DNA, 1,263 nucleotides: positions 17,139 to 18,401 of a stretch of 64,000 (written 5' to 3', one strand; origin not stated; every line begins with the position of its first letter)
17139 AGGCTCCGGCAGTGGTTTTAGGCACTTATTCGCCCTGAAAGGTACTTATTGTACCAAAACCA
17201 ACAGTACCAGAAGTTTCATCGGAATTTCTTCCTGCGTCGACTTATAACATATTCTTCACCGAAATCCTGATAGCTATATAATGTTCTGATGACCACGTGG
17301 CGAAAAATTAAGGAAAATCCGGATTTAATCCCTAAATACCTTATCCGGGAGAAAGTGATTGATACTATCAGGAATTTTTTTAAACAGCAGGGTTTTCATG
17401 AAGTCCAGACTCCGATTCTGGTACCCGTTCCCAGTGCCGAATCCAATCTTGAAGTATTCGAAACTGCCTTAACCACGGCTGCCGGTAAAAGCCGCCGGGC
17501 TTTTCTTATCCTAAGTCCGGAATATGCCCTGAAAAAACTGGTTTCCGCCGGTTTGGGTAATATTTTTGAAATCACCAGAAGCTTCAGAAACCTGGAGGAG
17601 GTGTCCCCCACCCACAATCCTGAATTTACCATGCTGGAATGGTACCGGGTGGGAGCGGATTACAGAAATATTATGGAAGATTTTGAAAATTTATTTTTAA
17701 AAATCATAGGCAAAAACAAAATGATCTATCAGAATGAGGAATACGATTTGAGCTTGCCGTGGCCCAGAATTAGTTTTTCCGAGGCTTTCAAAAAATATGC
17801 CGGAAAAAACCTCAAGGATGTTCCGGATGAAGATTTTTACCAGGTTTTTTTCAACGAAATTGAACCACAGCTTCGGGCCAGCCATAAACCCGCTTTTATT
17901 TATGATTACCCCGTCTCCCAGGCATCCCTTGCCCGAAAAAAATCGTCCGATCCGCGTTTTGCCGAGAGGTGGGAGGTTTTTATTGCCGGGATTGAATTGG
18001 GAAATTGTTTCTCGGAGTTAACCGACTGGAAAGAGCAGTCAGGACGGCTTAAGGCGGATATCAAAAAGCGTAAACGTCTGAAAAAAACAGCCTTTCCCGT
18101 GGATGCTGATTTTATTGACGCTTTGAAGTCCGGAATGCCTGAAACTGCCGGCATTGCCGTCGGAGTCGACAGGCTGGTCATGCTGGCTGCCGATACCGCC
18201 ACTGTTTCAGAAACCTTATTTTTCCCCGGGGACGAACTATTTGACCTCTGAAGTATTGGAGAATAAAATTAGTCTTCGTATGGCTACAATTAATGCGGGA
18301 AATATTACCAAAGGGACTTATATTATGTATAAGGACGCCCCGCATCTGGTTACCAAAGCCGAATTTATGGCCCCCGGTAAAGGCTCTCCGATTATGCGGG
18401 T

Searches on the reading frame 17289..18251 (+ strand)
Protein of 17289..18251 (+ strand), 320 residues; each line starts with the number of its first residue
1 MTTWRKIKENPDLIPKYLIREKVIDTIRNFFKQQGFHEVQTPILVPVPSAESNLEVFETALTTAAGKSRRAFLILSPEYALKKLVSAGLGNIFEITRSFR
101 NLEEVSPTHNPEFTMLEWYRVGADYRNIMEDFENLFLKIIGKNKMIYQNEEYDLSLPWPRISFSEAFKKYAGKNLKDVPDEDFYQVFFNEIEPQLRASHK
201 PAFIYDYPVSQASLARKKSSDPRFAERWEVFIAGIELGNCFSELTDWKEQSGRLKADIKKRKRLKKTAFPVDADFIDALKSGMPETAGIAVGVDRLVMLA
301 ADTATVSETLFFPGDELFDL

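Call 15: search_protein_families(library=pfam, proteins=[window:17289-18251:+], max_evalue=0.001)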
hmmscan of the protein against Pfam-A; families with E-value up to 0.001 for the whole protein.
window:17289-18251:+ (320 aa): 1 family
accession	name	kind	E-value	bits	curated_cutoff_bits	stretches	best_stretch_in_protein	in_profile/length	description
PF00152.25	tRNA-synt_2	-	1.9e-57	195.1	25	1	16-314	21-306/308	tRNA synthetases class II (D, K and N)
